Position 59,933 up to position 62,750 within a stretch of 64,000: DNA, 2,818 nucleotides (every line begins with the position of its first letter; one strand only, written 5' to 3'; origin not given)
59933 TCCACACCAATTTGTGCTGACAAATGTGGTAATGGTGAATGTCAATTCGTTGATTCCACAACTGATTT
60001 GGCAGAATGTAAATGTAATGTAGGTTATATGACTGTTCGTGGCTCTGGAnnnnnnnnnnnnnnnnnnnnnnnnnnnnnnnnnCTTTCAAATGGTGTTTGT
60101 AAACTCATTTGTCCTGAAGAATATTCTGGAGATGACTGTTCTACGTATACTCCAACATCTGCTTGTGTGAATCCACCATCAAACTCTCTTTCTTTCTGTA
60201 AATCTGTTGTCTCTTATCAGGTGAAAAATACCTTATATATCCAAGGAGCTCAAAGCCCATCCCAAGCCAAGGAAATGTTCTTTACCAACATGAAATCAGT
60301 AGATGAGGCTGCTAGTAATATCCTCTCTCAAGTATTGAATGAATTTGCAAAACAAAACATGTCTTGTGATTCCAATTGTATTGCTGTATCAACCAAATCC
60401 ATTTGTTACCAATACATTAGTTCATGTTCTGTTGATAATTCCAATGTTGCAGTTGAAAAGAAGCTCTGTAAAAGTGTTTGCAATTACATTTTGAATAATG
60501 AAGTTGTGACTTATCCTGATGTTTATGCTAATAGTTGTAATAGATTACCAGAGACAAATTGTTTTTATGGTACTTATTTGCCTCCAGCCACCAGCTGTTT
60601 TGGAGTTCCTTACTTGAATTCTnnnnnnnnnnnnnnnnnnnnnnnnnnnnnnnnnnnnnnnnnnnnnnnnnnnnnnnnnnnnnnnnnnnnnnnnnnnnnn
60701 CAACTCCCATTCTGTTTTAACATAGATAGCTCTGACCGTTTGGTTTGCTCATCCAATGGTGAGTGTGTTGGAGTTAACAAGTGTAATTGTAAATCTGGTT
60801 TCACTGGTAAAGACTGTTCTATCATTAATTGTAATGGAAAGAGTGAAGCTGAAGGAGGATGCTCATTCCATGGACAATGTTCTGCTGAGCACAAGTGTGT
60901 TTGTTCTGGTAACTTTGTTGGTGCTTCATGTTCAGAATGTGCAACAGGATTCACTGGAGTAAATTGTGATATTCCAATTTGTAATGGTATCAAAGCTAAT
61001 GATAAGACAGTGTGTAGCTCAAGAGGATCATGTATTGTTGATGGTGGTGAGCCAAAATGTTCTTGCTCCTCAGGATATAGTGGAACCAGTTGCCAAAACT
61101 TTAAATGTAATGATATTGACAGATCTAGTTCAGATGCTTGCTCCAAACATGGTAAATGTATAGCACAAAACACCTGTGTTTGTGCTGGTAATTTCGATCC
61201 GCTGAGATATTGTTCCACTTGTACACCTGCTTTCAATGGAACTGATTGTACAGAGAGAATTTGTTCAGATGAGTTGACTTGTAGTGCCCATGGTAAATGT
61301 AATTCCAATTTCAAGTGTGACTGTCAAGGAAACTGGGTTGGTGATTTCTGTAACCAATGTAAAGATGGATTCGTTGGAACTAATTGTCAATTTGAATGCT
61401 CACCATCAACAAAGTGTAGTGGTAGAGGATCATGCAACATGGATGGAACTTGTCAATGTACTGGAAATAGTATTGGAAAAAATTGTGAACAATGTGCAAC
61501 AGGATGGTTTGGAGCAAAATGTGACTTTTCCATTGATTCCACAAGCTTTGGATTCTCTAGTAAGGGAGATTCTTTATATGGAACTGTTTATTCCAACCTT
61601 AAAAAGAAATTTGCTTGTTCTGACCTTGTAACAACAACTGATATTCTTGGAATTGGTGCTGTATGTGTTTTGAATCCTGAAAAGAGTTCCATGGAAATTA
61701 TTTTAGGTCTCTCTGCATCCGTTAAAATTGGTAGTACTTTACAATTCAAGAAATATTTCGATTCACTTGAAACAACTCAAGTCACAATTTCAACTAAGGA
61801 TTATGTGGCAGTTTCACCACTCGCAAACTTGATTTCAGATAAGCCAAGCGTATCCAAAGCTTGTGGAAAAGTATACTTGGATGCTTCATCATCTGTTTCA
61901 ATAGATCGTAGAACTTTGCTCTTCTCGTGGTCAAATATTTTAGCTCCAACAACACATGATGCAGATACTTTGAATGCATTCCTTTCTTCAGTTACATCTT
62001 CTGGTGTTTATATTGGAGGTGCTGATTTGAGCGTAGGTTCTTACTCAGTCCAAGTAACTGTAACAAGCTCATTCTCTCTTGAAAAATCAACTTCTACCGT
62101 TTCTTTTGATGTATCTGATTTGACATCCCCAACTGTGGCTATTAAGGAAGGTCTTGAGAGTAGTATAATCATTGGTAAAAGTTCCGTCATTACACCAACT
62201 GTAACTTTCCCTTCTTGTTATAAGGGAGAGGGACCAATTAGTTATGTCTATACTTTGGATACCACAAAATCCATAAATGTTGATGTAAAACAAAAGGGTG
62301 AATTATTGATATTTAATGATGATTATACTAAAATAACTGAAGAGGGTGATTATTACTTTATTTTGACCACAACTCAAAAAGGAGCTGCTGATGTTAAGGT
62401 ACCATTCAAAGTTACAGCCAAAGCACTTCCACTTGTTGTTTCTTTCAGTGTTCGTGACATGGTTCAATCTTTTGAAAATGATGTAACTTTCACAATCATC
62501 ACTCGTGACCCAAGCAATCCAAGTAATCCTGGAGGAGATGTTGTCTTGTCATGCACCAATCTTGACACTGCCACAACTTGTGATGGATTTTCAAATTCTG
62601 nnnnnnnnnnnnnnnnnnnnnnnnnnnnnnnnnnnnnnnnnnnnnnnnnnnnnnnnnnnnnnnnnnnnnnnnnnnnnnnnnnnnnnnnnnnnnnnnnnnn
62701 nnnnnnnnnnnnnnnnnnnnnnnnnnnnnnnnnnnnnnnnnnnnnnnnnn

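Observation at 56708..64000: Giant secreted EGF-repeat protein with a REJ/PKD-like distal module, truncated by the window end and invisible to the ORF track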

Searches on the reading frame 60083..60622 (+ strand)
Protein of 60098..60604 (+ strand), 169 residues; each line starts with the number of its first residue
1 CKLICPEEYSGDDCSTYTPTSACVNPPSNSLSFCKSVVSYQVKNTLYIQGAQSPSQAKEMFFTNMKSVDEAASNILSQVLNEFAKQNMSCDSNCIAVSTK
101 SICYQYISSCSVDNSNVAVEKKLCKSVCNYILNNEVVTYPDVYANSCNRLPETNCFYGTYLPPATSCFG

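Call 22: search_protein_families(library=pfam, proteins=[window:60098-60604:+], max_evalue=10)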
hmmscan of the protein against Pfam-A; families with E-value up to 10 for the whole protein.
seq(169 aa): 2 families
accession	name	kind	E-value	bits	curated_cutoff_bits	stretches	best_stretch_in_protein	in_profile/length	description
PF18720.7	EGF_Tenascin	-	0.02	15.4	25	1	4-15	18-29/29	Tenascin EGF domain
PF22100.1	VtrA_C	-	0.17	12.6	27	1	74-134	22-84/87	VtrA C-terminal periplasmic domain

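Call 52: search_solved_structures(query=A2, max_evalue=10, show_alignments=2)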
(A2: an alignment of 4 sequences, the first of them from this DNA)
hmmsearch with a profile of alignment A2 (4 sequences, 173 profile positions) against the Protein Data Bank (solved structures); distinct sequences matched with E-value up to 10: 1.
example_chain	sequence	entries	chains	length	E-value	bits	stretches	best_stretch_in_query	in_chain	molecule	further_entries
9fse_A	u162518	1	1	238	0.5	13.4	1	88-135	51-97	Tyrosine-protein kinase transmembrane receptor ROR2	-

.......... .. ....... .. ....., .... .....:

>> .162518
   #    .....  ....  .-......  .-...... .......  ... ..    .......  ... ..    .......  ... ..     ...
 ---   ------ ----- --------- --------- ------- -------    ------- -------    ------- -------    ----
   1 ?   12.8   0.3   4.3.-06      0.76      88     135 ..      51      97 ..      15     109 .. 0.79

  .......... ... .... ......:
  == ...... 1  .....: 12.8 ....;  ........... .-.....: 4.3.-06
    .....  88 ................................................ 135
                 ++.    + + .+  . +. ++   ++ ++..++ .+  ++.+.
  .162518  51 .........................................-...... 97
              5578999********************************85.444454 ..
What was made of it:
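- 60098..60607 (+): Non-EGF cysteine-rich, partly helical insert (residues 1131-1300): probable Frizzled-type cysteine-rich domain. The only PDB sequence hit is the ROR2 CRD (E 0.5, call 52).
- Closest known: Frizzled-type cysteine-rich domains of MuSK, ROR2, sFRP and Frizzled. Same: There is also a weak profile hit to the ROR2 CRD (call 52).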

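Call 64: predict_structure(alignment_id=A2)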
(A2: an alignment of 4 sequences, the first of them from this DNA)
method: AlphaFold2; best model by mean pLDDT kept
length: 180 residues; sequences in the alignment: 4
mean_pLDDT: 61.0   pTM: 0.57
mean pLDDT of the five models: 61.0, 59.7, 53.8, 51.5, 43.1
residues with pLDDT >= 90: 0; 70-90: 49; 50-70: 76; < 50: 55
segments of 3 or more residues with pLDDT < 50: 1-5, 45-54, 114-128, 158-180
pLDDT, mean of each block of 10 residues (from residue 1): 49 65 55 71 53 57 70 84 85 81 75 50 50 63 61 55 41 35
secondary structure, 60 per line:
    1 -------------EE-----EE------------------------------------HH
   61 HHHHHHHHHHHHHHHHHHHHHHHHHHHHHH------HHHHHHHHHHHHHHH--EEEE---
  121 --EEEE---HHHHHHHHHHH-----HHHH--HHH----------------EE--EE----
elements in order: H59-90 H97-111 E114-117 E123-126 H130-140 H146-149
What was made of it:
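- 60098..60607 (+): The AF2 model has low confidence (pLDDT 61, call 64).
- Closest known: Frizzled-type cysteine-rich domains of MuSK, ROR2, sFRP and Frizzled. Different: The model confidence is low (call 64).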

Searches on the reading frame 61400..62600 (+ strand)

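Call 22: search_protein_families(library=pfam, proteins=[window:61400-62600:+], max_evalue=10)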
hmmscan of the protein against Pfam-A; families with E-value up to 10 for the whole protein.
window:61400-62600:+ (400 aa): 6 families
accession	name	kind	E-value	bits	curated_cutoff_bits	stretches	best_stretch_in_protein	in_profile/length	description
PF00053.31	EGF_laminin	-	0.00079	20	21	1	6-39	3-41/49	Laminin EGF domain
PF16070.11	Ig_TMEM132_4th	-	0.011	16.1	27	1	151-182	56-87/98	TMEM132 fourth domain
PF24973.1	EGF_LMN_ATRN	-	0.029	14.9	27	1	5-39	2-37/44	Laminin/attractin EGF domain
PF23106.1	EGF_Teneurin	-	0.03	14.8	24.3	1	5-31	4-29/30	Teneurin-like EGF domain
PF07974.19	EGF_2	-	0.13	13.1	22.1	1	4-29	6-32/32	EGF-like domain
PF22352.2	K319L-like_PKD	-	0.97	9.9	27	1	157-231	13-78/84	K319L-like, PKD domain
